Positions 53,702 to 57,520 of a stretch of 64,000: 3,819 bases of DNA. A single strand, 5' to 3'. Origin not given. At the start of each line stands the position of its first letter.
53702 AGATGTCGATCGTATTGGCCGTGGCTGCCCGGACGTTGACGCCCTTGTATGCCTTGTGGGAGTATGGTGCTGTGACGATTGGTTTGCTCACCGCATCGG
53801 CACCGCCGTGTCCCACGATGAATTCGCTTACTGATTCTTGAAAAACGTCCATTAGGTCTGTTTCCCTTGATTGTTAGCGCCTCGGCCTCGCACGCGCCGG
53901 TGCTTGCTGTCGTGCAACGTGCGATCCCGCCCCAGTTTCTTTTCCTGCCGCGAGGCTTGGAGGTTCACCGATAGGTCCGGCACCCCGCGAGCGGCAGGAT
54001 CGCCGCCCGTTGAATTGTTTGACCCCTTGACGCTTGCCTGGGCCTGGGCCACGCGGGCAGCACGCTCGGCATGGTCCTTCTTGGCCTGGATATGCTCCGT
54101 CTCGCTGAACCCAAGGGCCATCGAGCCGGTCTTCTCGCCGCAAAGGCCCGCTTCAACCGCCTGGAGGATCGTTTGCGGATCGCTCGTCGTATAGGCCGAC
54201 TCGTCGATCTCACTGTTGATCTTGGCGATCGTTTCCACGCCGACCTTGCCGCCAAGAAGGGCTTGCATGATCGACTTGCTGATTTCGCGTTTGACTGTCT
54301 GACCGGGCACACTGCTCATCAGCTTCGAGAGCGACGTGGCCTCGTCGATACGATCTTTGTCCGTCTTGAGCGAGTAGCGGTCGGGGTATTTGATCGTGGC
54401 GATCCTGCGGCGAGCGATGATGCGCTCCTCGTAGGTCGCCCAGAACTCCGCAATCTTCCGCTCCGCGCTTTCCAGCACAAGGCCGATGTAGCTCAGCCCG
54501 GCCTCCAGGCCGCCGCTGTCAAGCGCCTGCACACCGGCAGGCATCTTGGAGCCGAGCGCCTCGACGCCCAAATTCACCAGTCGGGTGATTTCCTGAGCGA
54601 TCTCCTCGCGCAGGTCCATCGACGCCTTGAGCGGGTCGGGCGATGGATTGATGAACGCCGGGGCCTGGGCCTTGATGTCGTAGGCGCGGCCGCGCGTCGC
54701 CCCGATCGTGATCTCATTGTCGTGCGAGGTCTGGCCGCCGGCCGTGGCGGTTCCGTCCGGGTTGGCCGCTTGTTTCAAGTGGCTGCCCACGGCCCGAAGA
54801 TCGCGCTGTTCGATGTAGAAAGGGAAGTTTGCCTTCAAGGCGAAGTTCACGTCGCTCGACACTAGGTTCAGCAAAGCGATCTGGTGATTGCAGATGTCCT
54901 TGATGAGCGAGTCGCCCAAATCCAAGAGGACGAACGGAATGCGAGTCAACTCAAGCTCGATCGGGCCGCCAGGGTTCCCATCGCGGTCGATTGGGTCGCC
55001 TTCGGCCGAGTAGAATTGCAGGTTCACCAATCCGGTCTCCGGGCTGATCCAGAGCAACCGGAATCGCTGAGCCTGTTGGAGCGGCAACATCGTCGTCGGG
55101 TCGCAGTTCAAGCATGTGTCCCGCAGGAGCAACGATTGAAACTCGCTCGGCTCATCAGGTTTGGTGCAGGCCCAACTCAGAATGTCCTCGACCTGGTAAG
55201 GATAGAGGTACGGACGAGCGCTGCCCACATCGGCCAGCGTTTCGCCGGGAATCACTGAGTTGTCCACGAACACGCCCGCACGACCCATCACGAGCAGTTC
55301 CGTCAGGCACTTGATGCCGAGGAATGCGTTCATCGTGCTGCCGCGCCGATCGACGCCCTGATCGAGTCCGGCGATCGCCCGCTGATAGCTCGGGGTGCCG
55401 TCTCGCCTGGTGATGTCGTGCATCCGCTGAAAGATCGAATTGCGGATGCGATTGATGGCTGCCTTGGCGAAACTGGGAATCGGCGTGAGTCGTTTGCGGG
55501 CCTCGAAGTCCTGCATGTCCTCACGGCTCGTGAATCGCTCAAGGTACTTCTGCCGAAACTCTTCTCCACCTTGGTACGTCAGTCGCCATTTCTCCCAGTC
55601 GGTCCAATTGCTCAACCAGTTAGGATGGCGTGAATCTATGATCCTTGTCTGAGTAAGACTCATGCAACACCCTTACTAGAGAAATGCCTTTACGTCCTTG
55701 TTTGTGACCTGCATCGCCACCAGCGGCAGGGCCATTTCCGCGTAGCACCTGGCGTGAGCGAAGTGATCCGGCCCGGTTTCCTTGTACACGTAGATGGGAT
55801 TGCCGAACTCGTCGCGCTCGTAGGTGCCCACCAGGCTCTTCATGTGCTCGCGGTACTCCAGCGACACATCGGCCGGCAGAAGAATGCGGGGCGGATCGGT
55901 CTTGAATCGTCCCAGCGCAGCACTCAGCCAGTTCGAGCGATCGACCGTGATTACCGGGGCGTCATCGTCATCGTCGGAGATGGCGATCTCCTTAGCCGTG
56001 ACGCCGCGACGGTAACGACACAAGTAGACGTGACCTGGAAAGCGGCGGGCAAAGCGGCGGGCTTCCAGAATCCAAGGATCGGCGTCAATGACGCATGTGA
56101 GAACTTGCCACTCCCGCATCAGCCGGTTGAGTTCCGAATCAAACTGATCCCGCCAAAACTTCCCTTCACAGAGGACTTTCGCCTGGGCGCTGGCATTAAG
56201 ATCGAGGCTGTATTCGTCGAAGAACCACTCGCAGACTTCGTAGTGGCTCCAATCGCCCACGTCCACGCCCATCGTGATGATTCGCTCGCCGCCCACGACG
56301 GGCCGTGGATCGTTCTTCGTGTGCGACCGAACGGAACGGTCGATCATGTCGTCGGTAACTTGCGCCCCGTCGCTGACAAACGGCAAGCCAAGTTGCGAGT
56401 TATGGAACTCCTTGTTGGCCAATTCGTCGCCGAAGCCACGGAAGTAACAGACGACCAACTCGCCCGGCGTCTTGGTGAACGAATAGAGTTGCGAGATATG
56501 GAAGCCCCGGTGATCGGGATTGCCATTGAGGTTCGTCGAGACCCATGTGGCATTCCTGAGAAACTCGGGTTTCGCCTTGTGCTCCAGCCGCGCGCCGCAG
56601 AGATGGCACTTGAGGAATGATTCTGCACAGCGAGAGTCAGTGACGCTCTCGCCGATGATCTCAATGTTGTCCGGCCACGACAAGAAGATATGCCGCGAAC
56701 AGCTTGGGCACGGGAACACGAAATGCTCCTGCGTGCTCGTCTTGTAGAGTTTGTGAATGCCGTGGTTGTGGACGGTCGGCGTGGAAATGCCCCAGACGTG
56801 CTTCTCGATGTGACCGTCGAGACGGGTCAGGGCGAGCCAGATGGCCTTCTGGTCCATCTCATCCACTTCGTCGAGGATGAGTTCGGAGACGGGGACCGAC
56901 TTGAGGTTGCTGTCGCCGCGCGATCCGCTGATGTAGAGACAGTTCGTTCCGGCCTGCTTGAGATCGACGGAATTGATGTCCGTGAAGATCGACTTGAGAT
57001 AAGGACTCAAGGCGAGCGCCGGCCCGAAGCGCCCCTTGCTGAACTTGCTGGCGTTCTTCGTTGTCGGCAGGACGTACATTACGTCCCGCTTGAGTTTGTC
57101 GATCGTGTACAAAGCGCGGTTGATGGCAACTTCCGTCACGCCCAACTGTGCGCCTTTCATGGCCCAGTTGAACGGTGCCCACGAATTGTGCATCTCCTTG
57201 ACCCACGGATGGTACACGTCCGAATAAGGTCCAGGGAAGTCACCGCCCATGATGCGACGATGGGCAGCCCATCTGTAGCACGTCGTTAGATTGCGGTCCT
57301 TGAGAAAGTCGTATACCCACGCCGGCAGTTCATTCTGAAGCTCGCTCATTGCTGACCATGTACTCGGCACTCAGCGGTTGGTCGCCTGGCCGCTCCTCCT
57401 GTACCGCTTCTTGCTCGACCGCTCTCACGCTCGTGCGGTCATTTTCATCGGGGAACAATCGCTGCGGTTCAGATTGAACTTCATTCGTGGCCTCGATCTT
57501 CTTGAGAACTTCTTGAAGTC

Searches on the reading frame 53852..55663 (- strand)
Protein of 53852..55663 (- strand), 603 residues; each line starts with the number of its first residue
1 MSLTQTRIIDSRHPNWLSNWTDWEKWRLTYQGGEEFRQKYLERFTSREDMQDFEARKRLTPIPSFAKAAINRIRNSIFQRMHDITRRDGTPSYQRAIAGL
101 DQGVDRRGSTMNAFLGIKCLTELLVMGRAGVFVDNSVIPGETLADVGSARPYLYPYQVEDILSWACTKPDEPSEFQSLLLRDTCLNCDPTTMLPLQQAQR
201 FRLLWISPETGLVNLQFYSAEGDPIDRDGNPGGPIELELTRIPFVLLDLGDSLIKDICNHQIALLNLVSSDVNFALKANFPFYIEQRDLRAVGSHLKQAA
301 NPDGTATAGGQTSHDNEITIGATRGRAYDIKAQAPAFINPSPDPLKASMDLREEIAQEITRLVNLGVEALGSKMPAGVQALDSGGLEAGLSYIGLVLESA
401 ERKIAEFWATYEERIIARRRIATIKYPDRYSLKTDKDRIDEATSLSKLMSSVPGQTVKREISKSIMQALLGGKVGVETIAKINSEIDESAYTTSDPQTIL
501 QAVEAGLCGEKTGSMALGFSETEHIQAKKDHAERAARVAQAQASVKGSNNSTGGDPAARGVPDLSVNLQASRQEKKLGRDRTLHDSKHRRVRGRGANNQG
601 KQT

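Call 17: search_protein_families(library=phrogs, proteins=[window:53852-55663:-], max_evalue=0.001)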
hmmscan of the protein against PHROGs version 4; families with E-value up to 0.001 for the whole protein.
window:53852-55663:- (603 aa): 1 family
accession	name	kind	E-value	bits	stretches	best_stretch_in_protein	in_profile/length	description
phrog_145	-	head and packaging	3.4e-31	109.5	1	5-449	6-429/493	portal protein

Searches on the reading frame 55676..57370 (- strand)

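Call 17: search_protein_families(library=phrogs, proteins=[window:55676-57370:-], max_evalue=0.001)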
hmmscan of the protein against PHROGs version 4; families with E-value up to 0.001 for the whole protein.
window:55676-57370:- (564 aa): 4 families
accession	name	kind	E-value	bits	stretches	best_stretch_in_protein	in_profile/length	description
phrog_675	-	head and packaging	3.6e-81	274.2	1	53-557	43-556/576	terminase large subunit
phrog_15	-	head and packaging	1.5e-51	176.9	1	44-379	373-729/1330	terminase large subunit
phrog_21311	-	head and packaging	1.4e-13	52.2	1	102-292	2-204/218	terminase large subunit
phrog_12876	-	head and packaging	2e-13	51.5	1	103-232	2-131/235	terminase large subunit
